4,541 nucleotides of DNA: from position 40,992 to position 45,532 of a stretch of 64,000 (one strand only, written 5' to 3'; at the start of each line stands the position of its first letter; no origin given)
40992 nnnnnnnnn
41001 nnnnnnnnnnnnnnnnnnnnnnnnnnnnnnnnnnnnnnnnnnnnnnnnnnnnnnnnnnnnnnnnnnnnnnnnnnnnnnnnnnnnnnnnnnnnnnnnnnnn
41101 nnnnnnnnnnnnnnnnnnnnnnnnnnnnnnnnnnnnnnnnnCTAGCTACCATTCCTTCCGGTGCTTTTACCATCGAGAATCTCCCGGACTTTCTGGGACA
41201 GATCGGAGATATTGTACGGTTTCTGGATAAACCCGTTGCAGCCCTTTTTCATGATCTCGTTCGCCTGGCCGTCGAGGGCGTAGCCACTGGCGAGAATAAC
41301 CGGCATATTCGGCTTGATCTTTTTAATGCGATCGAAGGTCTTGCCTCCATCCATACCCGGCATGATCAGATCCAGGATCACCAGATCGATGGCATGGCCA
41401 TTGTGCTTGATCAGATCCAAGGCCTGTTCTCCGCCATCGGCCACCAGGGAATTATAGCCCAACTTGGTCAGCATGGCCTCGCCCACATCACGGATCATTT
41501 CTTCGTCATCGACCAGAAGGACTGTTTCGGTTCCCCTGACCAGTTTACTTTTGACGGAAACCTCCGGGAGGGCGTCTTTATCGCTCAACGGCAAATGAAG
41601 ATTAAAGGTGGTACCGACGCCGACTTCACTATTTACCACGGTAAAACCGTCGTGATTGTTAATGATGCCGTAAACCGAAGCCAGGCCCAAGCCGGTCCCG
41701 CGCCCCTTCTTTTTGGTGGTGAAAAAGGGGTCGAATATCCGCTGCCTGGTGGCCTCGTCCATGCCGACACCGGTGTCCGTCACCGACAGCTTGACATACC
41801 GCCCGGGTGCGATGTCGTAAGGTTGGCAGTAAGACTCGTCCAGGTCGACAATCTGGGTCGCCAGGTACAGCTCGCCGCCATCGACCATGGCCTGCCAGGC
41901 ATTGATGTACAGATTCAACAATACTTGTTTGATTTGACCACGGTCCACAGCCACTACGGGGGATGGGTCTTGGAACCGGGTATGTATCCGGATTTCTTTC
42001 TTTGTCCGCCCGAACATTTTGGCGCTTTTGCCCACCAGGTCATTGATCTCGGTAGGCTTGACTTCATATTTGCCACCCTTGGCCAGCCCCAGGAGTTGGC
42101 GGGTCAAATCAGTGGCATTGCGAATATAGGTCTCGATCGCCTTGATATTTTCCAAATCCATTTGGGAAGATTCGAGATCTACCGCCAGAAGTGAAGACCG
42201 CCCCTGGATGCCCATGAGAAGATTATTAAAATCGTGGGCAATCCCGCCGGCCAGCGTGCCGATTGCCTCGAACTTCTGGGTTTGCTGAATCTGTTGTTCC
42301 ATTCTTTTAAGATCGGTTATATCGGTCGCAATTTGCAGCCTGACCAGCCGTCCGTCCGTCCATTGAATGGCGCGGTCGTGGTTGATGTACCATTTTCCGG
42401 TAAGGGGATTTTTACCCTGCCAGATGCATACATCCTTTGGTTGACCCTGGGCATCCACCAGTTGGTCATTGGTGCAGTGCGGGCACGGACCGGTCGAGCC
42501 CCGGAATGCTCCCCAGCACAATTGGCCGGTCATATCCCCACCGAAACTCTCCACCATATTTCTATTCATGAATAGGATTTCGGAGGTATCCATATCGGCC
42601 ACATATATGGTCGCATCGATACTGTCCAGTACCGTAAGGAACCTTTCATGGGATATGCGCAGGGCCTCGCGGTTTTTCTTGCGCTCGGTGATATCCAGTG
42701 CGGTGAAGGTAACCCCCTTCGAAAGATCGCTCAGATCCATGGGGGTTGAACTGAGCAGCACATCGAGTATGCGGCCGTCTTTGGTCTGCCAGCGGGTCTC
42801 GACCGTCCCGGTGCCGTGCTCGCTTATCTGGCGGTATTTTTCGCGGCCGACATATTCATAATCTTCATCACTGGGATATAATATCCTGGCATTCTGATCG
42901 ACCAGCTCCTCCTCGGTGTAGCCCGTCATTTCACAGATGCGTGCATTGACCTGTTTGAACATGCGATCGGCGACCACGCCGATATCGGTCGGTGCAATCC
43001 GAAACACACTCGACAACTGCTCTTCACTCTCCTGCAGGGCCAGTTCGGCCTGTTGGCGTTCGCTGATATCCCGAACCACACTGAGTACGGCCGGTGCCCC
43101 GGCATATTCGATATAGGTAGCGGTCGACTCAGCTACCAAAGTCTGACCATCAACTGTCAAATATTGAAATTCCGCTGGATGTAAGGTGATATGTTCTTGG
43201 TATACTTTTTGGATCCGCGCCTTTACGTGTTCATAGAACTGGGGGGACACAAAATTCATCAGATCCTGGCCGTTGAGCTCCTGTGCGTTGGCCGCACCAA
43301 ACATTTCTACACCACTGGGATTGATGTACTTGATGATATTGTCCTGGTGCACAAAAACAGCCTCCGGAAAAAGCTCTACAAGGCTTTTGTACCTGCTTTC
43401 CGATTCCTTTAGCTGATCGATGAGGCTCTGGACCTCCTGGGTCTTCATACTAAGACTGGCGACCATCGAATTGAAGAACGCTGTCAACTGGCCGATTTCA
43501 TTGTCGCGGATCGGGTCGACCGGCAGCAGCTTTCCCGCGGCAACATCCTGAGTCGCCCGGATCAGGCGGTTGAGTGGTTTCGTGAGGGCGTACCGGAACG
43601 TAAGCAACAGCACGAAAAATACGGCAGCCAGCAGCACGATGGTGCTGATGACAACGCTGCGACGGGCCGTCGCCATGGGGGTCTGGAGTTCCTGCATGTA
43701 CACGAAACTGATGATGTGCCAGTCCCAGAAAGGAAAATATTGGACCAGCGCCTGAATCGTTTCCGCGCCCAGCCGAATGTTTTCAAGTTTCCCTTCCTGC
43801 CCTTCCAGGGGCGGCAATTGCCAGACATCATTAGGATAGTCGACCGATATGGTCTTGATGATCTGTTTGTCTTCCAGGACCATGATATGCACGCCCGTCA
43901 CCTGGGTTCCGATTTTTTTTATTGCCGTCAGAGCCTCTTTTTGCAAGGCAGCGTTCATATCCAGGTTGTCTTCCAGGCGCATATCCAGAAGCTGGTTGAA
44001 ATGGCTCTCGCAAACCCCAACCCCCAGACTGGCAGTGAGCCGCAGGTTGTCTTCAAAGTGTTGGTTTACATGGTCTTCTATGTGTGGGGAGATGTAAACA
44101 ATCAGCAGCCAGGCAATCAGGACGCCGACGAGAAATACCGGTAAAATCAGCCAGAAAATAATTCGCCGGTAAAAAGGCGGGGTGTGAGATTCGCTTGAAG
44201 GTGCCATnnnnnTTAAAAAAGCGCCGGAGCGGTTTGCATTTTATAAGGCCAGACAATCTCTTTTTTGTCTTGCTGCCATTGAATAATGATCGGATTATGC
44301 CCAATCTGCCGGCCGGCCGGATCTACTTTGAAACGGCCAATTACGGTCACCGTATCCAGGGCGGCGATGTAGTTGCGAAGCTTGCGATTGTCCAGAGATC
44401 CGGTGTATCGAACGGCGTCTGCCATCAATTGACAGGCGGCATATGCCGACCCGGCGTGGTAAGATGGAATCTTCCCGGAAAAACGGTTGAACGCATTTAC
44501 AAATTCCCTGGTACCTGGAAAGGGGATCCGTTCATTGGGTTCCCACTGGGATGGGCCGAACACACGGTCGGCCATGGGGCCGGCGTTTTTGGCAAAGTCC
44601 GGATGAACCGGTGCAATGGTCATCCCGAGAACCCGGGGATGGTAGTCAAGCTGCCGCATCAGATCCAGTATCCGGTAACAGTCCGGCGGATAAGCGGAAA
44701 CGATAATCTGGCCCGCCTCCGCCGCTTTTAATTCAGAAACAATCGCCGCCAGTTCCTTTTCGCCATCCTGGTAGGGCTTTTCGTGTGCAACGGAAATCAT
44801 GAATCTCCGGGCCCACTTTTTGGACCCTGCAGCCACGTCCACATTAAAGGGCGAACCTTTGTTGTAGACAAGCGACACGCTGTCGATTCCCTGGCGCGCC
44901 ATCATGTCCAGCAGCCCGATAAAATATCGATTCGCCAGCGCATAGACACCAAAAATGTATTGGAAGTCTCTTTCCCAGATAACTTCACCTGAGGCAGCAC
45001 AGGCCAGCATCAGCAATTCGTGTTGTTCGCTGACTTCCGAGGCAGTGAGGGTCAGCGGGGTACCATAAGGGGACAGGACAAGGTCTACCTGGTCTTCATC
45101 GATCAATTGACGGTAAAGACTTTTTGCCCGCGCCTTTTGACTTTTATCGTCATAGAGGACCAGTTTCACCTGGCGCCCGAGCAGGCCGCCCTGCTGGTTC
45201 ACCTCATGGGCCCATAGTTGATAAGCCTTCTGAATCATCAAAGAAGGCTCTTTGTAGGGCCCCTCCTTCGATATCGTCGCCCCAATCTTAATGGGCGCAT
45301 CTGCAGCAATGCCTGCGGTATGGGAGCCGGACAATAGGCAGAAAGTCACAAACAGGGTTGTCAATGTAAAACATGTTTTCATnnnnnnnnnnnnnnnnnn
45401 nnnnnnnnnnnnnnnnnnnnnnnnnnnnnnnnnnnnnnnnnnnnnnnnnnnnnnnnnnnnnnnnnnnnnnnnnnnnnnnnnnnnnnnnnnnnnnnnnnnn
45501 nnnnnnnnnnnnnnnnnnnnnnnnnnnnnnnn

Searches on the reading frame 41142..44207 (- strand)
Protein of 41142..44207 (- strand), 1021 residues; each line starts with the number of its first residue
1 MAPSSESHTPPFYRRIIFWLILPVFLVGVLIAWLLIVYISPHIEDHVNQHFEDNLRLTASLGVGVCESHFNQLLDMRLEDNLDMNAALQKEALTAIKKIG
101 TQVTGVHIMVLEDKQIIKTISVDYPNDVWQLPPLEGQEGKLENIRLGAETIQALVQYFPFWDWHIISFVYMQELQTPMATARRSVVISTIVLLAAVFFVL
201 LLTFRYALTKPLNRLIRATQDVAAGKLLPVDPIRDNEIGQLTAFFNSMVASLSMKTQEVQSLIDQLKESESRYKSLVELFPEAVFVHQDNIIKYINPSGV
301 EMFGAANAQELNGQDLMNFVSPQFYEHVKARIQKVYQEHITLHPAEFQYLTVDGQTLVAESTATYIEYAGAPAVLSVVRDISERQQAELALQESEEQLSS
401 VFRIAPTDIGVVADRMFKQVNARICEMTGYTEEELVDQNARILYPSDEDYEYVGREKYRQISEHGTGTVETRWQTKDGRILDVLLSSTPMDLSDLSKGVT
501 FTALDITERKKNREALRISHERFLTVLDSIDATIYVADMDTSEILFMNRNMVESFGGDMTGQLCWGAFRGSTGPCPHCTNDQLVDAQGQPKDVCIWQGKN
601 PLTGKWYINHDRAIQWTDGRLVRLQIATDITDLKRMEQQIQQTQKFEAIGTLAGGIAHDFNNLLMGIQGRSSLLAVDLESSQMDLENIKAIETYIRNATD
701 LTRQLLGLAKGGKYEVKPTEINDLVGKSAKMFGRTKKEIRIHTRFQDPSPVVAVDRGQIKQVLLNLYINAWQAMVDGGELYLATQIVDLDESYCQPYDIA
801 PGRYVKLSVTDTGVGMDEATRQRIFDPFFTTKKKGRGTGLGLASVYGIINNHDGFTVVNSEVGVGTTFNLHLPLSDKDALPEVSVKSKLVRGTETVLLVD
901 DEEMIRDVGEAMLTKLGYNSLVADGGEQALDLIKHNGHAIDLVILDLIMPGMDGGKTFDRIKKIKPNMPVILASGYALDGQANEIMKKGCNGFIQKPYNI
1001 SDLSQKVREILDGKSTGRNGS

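Call 32: search_protein_families(library=pfam, proteins=[window:41142-44207:-], max_evalue=0.001)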
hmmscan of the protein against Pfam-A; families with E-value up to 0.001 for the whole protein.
window:41142-44207:- (1021 aa): 10 families
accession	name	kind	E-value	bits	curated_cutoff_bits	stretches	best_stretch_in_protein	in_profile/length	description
PF00072.30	Response_reg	-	3.1e-24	85.7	30.2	1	896-1008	1-111/111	Response regulator receiver domain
PF13426.13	PAS_9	-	3e-21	76.1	27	2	281-383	1-103/103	PAS domain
PF02518.31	HATPase_c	-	1.8e-18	67.4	26.4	1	755-875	2-110/111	Histidine kinase-, DNA gyrase B-, and HSP90-like ATPase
PF00989.32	PAS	-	1e-17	64.6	22.6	2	418-505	24-112/113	PAS fold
PF13188.13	PAS_8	-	1e-15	57.4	21.8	1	272-324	2-54/65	PAS domain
PF08447.18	PAS_3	-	2e-10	41.2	25.6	1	419-490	3-75/89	PAS fold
PF00672.30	HAMP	-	1e-06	29.4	25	1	206-253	4-52/53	HAMP domain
PF08448.16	PAS_4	-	2.3e-06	28.2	23.1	0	284-385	8-109/110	PAS fold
PF24820.1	Diguanyl_cycl_sensor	-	4.4e-05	23.8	28.1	1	276-380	1-109/109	Diguanylate cyclase-like sensor domain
PF00512.31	HisKA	-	0.0008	19.8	26.9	1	650-710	3-62/66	His Kinase A (phospho-acceptor) domain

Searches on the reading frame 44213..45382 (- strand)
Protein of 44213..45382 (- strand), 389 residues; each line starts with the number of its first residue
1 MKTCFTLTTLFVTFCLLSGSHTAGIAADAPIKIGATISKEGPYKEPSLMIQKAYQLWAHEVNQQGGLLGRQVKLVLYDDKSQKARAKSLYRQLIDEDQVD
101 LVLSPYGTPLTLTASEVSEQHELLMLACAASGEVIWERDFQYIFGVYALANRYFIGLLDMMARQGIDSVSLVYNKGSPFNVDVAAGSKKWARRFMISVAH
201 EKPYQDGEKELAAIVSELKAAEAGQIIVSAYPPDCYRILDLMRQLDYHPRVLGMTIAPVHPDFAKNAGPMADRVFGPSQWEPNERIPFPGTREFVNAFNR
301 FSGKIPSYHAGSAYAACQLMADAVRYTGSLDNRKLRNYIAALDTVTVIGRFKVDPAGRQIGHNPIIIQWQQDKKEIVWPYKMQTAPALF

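Call 32: search_protein_families(library=pfam, proteins=[window:44213-45382:-], max_evalue=0.001)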
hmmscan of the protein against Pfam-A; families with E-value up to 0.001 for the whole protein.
window:44213-45382:- (389 aa): 3 families
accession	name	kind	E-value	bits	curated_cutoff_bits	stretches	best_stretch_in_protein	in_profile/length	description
PF13458.12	Peripla_BP_6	-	2.6e-50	172.5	31.7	1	30-373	1-342/343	Periplasmic binding protein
PF13433.12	Peripla_BP_5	-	2.9e-16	60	27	2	31-124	1-94/363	Periplasmic binding protein domain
PF01094.35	ANF_receptor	-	3.5e-11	43.2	25.4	1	55-370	7-351/353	Receptor family ligand binding region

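Call 58: search_protein_families(library=ncbifam, proteins=[window:44213-45382:-], max_evalue=0.01)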
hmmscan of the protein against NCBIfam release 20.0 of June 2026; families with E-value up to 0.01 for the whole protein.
window:44213-45382:- (389 aa): 3 families
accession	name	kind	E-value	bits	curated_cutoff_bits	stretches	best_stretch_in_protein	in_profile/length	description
NF011933.0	PRK15404.1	subfamily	1.1e-19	70.7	477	1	9-374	8-365/370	high-affinity branched-chain amino acid ABC transporter substrate-binding protein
TIGR03669.1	urea_ABC_arch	equivalog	2.6e-12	46.4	494.8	1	32-108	2-78/375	urea ABC transporter substrate-binding protein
TIGR03407.1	urea_ABC_UrtA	exception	1.4e-10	40.6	492.75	1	48-382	18-353/361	urea ABC transporter substrate-binding protein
